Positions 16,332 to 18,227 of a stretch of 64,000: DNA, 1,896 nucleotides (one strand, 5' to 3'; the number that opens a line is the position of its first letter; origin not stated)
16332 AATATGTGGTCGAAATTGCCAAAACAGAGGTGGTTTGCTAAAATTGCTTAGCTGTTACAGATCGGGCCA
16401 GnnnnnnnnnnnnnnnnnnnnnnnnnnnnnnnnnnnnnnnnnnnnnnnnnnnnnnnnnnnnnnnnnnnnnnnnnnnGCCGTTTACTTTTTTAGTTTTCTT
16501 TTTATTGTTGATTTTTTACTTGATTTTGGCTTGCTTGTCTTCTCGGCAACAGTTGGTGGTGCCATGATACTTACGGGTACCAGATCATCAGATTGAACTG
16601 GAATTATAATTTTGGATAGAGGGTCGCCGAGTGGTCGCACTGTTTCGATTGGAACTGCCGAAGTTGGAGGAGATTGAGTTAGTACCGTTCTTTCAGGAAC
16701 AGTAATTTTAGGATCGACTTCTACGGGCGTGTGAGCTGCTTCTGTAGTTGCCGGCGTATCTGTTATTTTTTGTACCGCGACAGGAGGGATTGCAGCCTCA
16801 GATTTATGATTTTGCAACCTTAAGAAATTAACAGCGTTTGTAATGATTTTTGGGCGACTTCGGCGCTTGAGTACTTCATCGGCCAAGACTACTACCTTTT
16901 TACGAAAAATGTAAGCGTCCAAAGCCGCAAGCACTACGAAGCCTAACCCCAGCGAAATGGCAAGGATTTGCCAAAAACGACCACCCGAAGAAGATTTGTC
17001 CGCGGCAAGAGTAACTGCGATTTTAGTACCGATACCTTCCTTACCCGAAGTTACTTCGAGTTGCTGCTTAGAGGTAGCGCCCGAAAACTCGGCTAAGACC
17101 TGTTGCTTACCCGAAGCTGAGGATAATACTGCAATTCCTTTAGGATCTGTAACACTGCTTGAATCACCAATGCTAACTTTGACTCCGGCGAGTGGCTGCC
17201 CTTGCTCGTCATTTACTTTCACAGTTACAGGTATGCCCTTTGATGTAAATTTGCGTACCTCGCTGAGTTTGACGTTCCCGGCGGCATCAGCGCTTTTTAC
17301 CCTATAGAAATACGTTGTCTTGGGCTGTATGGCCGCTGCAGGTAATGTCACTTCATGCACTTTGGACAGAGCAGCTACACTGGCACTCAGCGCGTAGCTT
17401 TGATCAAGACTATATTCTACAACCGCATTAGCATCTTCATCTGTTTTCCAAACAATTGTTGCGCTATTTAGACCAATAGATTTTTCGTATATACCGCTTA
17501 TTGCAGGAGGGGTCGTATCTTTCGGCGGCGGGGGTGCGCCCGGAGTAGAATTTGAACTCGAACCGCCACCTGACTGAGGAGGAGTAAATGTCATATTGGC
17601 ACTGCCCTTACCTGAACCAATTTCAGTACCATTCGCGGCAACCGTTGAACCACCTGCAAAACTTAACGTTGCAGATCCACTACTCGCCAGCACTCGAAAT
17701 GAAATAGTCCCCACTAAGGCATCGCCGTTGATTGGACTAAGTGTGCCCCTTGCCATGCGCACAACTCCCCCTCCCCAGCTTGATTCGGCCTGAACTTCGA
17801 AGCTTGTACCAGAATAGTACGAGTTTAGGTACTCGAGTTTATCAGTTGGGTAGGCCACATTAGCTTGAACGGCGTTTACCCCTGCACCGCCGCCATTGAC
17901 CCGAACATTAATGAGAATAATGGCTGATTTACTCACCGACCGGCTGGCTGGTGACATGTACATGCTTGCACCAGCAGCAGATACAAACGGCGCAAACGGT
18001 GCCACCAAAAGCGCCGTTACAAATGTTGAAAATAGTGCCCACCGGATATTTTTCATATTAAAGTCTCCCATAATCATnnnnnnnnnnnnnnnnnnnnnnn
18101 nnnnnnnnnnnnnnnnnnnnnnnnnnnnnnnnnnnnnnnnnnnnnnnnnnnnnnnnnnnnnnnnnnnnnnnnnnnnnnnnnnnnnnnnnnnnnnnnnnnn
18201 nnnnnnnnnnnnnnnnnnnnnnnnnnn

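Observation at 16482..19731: Adjacent dockerin-bearing adhesin-like protein and membrane-anchored cohesin-like protein: a minimal two-gene surface docking system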

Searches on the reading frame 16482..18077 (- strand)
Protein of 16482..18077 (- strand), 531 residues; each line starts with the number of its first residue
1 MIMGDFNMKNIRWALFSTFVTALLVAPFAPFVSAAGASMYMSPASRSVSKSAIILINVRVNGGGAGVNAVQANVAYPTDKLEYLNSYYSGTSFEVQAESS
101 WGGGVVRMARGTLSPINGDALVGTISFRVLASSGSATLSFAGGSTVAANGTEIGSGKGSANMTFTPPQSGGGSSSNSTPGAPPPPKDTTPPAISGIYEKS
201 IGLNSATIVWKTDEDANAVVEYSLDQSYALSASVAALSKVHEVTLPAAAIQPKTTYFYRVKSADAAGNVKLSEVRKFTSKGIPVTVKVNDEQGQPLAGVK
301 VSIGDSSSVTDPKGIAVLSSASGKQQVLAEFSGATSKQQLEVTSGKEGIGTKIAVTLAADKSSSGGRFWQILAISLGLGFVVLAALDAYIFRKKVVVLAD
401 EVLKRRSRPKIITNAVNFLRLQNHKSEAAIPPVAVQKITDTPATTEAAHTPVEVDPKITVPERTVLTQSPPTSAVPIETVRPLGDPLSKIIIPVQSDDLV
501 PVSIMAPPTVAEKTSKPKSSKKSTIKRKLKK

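Call 3: search_protein_families(library=pfam, proteins=[window:16482-18077:-], max_evalue=1)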
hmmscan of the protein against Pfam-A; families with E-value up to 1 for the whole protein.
window:16482-18077:- (531 aa): 9 families
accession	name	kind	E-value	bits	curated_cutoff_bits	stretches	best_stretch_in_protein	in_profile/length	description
PF16656.11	Pur_ac_phosph_N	-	5.7e-06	27.2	30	1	204-278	13-92/93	Purple acid Phosphatase, N-terminal domain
PF13620.12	CarboxypepD_reg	-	4.3e-05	24.2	32.3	1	284-346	2-73/82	Carboxypeptidase regulatory-like domain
PF17789.7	MG4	-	0.00022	21.8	24.7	1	269-347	1-78/95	Macroglobulin domain MG4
PF02369.22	Big_1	-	0.007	16.9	34.9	1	282-336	19-85/93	Bacterial Ig-like domain (group 1)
PF05688.17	BIg21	-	0.0079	17.2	27.4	1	282-362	4-95/109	Bacterial Immunoglobulin-like 21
PF10794.15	DUF2606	-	0.017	15.3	25.4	1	272-312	36-77/134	Protein of unknown function (DUF2606)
PF13715.12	CarbopepD_reg_2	-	0.055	13.9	32.2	1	287-346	4-66/88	CarboxypepD_reg-like domain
PF16655.11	PhoD_N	-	0.087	13.8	30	1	209-265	31-81/90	PhoD-like phosphatase, N-terminal domain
PF25788.1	Ig_Rha78A_N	-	0.19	12.4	27.4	1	241-277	62-99/105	Rha78A-like, N-terminal immunoglobulin domain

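Call 5: search_protein_families(library=ncbifam, proteins=[window:16482-18056:-], max_evalue=1)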
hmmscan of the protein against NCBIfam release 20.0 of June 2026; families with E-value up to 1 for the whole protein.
window:16482-18056:- (524 aa): 0 families

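Call 6: search_solved_structures(query=window:16482-18056:-, max_evalue=10, show_alignments=2)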
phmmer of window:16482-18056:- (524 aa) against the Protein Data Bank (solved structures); distinct sequences matched with E-value up to 10: 6.
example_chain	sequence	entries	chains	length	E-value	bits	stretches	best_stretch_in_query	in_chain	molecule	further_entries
1x5l_A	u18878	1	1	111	0.021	17.1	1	182-269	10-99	Ephrin type-A receptor 8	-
8pn5_A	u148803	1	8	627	0.035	16.4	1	176-285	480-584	DUF3472 domain-containing protein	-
8pn3_A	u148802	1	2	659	0.037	16.3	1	176-285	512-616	DUF3472 domain-containing protein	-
8pmu_A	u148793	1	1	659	0.037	16.3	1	176-285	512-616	DUF3472 domain-containing protein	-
4qqv_A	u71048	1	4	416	0.66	12.2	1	174-261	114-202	Interleukin-3 receptor class 2 subunit beta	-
6xso_A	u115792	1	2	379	1.4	11.2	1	476-508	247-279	Cellulase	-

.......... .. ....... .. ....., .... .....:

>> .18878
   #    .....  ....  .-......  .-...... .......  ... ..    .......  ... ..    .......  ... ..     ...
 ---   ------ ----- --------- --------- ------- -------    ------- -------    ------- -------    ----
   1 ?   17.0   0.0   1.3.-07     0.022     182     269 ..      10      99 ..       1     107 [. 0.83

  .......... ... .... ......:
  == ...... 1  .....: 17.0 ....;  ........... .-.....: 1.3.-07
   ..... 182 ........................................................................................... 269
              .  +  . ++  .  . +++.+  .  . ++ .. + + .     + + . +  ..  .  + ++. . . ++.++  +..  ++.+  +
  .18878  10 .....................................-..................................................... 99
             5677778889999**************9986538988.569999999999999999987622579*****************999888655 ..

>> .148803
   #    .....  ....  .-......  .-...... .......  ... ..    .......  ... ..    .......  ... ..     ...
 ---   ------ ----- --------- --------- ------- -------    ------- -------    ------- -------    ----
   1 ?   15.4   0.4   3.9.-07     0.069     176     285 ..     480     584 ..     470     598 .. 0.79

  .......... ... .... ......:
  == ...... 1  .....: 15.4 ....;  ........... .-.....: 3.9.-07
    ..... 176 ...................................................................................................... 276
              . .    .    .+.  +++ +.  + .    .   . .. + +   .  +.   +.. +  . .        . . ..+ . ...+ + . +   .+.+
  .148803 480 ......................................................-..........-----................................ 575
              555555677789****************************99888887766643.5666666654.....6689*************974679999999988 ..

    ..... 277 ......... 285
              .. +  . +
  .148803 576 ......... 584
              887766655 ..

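Call 11: find_homologous_proteins(query=window:16482-18056:-, max_evalue=0.001)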
Query window:16482-18056:- (524 aa): 17 proteins with E <= 0.001 among 8000 candidates.
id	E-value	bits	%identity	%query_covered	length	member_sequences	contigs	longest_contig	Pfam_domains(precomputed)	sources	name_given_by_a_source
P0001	0.0e+0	1107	100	100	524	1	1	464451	PF16656.12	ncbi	-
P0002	2.1e-261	886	81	97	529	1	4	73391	PF16656.12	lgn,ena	-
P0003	5.7e-118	413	50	84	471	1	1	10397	PF16656.12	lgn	-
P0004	1.1e-59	221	38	72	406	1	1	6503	PF13620.13,PF16656.12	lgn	-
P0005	8.0e-57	211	42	22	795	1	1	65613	PF16655.13,PF23376.2,PF00041.28,PF16656.12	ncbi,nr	ncbi:MAG: hypothetical protein HY283_10560 [Nitrospirae bacterium]|nr:hypothetical protein [Nitrospi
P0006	6.1e-52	195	41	19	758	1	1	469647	PF16655.13,PF25059.2,PF23376.2,PF25788.3,PF00041.28,PF16656.12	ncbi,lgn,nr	ncbi:MAG: fibronectin type III domain-containing protein [Nitrospirae bacterium]|nr:fibronectin type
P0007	1.1e-44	171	42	21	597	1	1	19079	PF16655.13,PF23376.2,PF00041.28,PF16656.12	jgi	-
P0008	1.9e-43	167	33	48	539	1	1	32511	-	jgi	jgi:hypothetical protein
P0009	3.1e-42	163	35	60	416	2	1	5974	PF13715.13,PF13620.13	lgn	-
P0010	1.3e-41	161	34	59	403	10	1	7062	PF13715.13,PF13620.13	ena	-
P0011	5.9e-39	153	33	71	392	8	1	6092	PF24025.2,PF13620.13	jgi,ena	-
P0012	1.6e-24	105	42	19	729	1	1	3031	PF16655.13,PF25059.2,PF00404.25,PF06486.17,PF00963.25,PF25788.3,PF25833.1,PF00041.28,PF16656.12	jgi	jgi:fibronectin type 3 domain-containing protein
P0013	9.4e-22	96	30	31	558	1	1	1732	PF13313.12,PF16655.13,PF00041.28,PF27624.1,PF16656.12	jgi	-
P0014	9.5e-18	83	39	19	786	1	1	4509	PF25059.2,PF00041.28,PF16656.12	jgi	jgi:hypothetical protein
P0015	5.0e-16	77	42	22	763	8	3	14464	PF00041.28,PF16656.12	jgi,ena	-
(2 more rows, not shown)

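Call 15: find_encoding_contigs(protein=P0001, flank=10000, max_places=3)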
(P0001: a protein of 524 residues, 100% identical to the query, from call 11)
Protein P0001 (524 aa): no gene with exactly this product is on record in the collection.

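Call 17: find_encoding_contigs(protein=P0002, flank=8000, max_places=2)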
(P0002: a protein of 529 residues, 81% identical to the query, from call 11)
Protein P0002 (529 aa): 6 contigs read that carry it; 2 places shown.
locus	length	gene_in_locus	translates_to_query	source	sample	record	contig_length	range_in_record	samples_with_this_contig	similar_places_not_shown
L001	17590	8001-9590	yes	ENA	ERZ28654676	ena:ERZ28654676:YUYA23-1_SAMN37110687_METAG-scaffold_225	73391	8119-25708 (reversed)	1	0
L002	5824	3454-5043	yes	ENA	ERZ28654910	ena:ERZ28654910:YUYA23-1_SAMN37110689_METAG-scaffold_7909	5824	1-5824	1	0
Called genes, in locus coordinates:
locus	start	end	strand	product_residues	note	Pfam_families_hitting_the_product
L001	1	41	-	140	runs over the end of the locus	PF01812:5-FTHF_cyc-lig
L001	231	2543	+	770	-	PF00989:PAS, PF08448:PAS_4 (weak), PF13426:PAS_9, PF08447:PAS_3, PF00989:PAS, PF08447:PAS_3, PF00512:HisKA, PF02518:HATPase_c, +3 more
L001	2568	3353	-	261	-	PF01636:APH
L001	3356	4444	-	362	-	PF03816:LytR_cpsA_psr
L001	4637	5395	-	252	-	-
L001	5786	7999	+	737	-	PF17957:Big_7, PF18370:RGI_lyase (faint), PF25523:Ig_RIMBP2 (faint), PF25832:Fn3_SaeA_2nd (faint), PF00041:fn3 (weak), PF17957:Big_7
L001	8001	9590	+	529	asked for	PF16656:Pur_ac_phosph_N (weak)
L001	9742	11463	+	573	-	-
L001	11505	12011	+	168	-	-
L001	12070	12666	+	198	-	PF12002:MgsA_C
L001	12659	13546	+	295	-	PF00589:Phage_integrase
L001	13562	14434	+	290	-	-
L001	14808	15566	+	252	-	PF13462:Thioredoxin_4, PF01323:DSBA, PF13743:Thioredoxin_5 (faint)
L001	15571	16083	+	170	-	PF00127:Copper-bind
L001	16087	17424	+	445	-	PF01654:Cyt_bd_oxida_I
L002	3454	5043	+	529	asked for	PF16656:Pur_ac_phosph_N (weak)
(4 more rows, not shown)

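Call 18: find_encoding_contigs(protein=P0003, flank=8000, max_places=2)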
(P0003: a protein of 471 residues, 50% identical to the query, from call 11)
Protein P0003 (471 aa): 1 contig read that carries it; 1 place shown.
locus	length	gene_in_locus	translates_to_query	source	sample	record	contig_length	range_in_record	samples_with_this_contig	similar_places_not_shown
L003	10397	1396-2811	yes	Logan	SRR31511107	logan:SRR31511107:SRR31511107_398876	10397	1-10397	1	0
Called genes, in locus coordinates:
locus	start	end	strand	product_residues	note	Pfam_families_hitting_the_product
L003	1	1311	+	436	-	?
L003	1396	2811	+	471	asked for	PF16656:Pur_ac_phosph_N (faint)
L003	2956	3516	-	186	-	-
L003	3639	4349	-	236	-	-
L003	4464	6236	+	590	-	PF02922:CBM_48, PF00128:Alpha-amylase, PF02806:Alpha-amylase_C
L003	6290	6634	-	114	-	PF08818:DUF1801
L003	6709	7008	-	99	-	-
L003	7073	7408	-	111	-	PF01022:HTH_5 (weak)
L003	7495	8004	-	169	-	-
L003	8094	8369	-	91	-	PF10041:DUF2277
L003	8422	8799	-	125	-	-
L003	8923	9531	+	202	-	-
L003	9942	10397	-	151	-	?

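Call 64: find_encoding_contigs(protein=P0004, flank=6000, max_places=1)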
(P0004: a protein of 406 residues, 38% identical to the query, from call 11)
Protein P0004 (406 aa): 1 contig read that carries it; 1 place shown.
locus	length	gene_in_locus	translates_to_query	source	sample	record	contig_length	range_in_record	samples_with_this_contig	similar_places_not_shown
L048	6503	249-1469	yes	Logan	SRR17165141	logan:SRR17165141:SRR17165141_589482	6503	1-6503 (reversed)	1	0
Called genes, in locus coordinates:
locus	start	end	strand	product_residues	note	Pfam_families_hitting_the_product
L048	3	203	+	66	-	?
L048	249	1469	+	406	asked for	PF16656:Pur_ac_phosph_N (weak), PF13620:CarboxypepD_reg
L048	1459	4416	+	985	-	PF13688:Reprolysin_5, PF10633:NPCBM_assoc, PF17957:Big_7, PF25833:Fn3_SaeA_3rd (faint), PF00404:Dockerin_1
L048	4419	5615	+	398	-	PF16656:Pur_ac_phosph_N (weak), PF13620:CarboxypepD_reg (weak)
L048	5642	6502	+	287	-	?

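Call 65: find_encoding_contigs(protein=P0010, flank=6000, max_places=1)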
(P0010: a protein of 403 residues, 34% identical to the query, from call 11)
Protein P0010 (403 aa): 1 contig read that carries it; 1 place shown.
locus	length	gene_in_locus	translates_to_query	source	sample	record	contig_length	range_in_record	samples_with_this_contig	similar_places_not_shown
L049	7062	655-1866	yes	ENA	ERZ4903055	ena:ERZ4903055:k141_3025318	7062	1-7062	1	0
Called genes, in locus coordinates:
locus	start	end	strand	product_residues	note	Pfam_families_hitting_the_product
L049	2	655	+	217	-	?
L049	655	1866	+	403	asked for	PF13620:CarboxypepD_reg, PF13715:CarbopepD_reg_2 (weak)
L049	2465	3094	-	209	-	PF02163:Peptidase_M50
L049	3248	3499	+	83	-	PF00830:Ribosomal_L28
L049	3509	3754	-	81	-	-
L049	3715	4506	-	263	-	PF00551:Formyl_trans_N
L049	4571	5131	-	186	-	PF01327:Pep_deformylase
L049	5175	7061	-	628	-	?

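Call 66: find_encoding_contigs(protein=P0011, flank=6000, max_places=1)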
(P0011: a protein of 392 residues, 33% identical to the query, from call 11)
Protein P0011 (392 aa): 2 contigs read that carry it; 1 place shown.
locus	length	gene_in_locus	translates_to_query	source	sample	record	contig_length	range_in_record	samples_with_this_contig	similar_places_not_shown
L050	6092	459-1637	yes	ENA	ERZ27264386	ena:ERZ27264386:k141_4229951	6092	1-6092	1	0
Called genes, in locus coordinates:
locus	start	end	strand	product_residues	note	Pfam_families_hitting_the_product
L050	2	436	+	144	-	?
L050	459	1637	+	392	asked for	PF24025:Ig_DR_A0283-like (weak), PF13620:CarboxypepD_reg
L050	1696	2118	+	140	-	-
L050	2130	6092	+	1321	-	?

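Call 80: search_protein_families(library=pfam, proteins=[L048:1459-4416:+], max_evalue=0.0001)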
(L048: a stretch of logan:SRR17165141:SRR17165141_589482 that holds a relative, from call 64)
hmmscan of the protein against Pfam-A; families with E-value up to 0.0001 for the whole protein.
L048:1459-4416:+ (985 aa): 7 families
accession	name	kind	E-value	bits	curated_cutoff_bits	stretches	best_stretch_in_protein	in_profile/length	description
PF17957.7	Big_7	-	7.7e-23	81.4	24.1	1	658-725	1-70/70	Bacterial Ig domain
PF00404.24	Dockerin_1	-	9.9e-09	35.7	22.9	1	935-981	1-54/57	Dockerin type I domain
PF13688.12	Reprolysin_5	-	4.5e-08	34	27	1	217-381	2-173/196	Metallo-peptidase family M12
PF10633.15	NPCBM_assoc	-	2.3e-07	31.3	24.4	1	559-634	2-76/78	NPCBM-associated, NEW3 domain of alpha-galactosidase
PF13574.12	Reprolysin_2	-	2.8e-05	24.5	27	1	312-369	84-150/195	Metallo-peptidase family M12B Reprolysin-like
PF13583.11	Reprolysin_4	-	3.7e-05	23.9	22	0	316-370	108-159/203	Metallo-peptidase family M12B Reprolysin-like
PF13582.12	Reprolysin_3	-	7.8e-05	23.6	22.4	0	314-362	76-122/123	Metallo-peptidase family M12B Reprolysin-like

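Call 84: predict_structure(alignment_id=A5)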
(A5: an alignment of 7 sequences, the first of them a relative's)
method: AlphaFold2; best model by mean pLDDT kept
length: 524 residues; sequences in the alignment: 7
mean_pLDDT: 66.2   pTM: 0.38
mean pLDDT of the five models: 66.2, 63.5, 63.4, 63.0, 61.6
residues with pLDDT >= 90: 80; 70-90: 206; 50-70: 80; < 50: 158
segments of 3 or more residues with pLDDT < 50: 18-27, 161-175, 355-359, 399-423, 425-524
pLDDT, mean of each block of 10 residues (from residue 1): 67 59 49 83 81 76 85 80 59 66 65 81 83 83 72 80 35 49 89 92 91 85 77 90 89 85 91 92 89 92 93 89 87 74 78 52 68 78 65 51 37 37 37 34 33 33 33 33 29 31 31 35 38
secondary structure, 60 per line:
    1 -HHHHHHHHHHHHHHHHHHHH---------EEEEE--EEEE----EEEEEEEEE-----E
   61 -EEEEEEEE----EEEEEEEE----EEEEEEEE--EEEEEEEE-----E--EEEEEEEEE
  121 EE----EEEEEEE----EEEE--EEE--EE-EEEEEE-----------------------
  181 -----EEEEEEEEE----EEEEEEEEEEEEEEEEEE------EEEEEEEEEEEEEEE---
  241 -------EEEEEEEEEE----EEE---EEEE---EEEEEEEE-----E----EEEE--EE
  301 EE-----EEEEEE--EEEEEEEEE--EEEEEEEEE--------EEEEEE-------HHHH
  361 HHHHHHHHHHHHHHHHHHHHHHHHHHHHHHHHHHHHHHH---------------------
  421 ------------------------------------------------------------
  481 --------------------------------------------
elements in order: H2-21 E31-35 E38-41 E46-54 E62-69 E74-81 E86-93 E96-103 E112-122 E127-133 E138-141 E144-146 E152-157 E186-194 E199-216 E223-237 E248-257 E262-264 E268-271 E275-282 E293-296 E299-302 E308-313 E316-324 E327-335 E344-349 H357-399
